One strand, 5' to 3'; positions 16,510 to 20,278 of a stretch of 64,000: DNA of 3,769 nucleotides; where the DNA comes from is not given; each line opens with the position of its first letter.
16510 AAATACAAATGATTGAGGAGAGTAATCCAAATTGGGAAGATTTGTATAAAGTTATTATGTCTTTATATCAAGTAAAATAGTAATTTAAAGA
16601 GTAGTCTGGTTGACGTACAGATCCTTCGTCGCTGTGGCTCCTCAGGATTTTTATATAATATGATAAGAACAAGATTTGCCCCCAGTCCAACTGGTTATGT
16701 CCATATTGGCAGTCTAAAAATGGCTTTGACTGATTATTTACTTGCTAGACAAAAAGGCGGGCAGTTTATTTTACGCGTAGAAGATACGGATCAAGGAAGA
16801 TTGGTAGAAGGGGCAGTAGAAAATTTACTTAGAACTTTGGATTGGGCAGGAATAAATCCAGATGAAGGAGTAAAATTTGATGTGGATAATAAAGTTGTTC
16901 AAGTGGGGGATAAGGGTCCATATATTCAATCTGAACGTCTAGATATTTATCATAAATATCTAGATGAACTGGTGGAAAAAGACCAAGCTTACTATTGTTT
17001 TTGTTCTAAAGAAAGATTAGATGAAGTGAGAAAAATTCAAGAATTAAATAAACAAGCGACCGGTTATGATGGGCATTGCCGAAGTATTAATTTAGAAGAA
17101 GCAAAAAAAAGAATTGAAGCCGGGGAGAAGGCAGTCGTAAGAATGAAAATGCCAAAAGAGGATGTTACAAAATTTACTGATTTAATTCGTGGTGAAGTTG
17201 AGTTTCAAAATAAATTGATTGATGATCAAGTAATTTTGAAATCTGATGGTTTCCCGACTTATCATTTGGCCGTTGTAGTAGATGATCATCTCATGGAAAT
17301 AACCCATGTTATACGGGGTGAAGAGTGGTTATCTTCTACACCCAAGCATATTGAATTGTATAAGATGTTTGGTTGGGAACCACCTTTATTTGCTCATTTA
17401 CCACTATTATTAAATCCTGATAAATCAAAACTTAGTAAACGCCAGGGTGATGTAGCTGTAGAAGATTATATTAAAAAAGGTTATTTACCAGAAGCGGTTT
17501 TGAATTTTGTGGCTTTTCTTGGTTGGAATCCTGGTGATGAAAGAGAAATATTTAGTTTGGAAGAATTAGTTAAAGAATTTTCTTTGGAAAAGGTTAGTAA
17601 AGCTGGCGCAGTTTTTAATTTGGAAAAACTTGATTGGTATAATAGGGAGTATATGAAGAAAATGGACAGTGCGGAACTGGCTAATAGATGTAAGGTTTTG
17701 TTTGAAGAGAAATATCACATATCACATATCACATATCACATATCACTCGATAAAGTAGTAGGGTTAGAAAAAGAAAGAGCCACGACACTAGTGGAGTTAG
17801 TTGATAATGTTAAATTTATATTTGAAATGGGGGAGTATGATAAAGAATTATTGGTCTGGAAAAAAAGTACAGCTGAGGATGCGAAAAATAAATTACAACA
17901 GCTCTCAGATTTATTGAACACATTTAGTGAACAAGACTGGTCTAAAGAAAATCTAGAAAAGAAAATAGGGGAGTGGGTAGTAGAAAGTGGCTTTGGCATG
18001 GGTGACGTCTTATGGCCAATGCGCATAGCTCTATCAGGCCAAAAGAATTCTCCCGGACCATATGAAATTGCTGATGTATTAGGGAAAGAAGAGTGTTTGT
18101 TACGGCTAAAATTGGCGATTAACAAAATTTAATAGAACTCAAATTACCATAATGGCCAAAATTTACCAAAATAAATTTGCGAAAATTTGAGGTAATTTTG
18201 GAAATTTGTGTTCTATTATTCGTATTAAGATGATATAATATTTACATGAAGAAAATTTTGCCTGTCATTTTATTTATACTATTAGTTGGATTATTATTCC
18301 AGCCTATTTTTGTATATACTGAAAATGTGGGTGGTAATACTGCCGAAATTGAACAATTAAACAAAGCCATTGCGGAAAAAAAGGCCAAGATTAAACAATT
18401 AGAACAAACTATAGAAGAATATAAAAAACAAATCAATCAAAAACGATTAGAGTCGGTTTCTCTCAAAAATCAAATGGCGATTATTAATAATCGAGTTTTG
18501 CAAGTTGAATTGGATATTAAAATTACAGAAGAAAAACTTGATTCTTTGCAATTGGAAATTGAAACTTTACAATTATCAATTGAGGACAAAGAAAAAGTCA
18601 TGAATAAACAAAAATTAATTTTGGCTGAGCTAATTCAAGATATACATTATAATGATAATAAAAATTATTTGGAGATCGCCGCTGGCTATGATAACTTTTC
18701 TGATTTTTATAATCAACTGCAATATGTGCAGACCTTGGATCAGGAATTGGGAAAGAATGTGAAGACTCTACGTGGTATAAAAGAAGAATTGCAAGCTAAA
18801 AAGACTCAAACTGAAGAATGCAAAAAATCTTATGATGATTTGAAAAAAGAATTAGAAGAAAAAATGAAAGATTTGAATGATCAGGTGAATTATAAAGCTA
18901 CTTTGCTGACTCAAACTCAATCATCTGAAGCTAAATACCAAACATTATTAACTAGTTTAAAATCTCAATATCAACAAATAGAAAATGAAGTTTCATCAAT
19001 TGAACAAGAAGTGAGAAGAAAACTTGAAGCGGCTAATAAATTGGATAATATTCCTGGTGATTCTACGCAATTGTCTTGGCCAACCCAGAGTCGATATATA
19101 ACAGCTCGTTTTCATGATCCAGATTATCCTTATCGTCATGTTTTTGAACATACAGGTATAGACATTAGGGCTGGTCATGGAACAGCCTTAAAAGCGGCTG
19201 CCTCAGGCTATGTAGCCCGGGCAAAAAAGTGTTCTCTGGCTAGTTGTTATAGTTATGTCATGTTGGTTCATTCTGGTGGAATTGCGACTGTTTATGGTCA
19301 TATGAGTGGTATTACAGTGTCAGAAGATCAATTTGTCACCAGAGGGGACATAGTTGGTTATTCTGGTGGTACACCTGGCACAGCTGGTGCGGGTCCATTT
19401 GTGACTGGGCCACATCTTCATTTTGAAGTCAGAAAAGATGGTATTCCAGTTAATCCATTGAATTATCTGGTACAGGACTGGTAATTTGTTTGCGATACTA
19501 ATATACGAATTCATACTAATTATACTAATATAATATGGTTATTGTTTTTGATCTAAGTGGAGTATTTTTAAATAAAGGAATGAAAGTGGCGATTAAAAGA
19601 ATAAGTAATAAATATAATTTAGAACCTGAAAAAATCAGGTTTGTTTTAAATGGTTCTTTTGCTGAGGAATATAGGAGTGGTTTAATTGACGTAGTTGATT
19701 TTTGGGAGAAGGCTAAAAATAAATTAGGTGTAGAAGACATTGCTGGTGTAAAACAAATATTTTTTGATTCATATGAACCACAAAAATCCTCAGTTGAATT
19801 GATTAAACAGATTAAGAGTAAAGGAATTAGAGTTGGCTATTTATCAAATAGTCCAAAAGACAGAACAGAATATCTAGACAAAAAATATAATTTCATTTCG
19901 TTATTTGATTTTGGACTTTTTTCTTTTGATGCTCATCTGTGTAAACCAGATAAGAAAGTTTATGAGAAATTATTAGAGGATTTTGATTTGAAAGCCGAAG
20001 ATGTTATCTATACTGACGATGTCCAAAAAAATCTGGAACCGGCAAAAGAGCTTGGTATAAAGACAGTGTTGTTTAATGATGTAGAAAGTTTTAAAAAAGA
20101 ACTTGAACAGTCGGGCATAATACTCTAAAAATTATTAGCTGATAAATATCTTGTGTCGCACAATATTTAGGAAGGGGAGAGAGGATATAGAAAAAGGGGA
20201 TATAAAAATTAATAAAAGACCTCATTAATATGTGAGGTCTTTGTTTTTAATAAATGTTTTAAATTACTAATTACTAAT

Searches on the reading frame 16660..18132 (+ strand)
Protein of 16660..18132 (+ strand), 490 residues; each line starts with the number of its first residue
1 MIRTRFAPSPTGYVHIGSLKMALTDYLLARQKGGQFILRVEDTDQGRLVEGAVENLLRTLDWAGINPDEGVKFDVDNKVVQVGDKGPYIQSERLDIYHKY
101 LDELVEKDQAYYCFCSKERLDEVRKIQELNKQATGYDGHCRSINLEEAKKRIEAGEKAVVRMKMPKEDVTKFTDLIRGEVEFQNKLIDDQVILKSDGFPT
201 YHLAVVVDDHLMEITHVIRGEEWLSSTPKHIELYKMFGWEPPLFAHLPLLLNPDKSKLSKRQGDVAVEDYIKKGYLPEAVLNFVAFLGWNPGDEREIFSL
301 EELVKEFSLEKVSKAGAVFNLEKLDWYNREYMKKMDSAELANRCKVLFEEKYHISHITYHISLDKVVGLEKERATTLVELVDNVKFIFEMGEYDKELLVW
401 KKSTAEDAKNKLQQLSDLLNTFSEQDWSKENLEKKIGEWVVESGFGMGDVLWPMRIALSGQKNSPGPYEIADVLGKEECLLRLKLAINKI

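Call 83: search_protein_families(library=pfam, proteins=[window:16660-18132:+], max_evalue=0.0001)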
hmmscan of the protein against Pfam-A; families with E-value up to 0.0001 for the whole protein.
window:16660-18132:+ (490 aa): 2 families
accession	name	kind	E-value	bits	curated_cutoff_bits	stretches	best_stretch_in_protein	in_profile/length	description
PF00749.27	tRNA-synt_1c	-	1.4e-108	363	23.4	1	2-326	2-314/314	tRNA synthetases class I (E and Q), catalytic domain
PF19269.4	Anticodon_2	-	9.3e-33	114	23.6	1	361-487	14-141/141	Anticodon binding domain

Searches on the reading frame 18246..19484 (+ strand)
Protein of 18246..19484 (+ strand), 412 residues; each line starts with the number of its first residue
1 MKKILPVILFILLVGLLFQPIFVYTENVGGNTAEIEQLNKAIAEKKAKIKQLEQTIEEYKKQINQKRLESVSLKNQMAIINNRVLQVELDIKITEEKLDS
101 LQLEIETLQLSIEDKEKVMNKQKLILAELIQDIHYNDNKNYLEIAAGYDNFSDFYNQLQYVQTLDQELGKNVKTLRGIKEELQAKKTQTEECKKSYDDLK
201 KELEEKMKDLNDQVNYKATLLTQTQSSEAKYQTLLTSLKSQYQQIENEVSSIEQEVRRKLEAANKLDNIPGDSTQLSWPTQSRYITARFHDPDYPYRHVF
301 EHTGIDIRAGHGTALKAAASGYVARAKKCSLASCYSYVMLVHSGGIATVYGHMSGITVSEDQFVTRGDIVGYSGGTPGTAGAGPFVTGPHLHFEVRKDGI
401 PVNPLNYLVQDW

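Call 83: search_protein_families(library=pfam, proteins=[window:18246-19484:+], max_evalue=0.0001)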
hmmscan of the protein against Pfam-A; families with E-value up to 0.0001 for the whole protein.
window:18246-19484:+ (412 aa): 1 family
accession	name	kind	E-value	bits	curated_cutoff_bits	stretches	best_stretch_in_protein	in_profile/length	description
PF01551.29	Peptidase_M23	-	2.8e-24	85.5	28.7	1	301-404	2-96/96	Peptidase family M23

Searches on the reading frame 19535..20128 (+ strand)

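Call 83: search_protein_families(library=pfam, proteins=[window:19535-20128:+], max_evalue=0.0001)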
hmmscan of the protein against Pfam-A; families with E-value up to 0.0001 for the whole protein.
window:19535-20128:+ (197 aa): 2 families
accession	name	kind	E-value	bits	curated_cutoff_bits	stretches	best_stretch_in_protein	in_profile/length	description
PF13419.12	HAD_2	-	2.4e-15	57.5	23.8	1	3-179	1-177/178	Haloacid dehalogenase-like hydrolase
PF00702.32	Hydrolase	-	8.9e-13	49.5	26.4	1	2-174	3-191/191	haloacid dehalogenase-like hydrolase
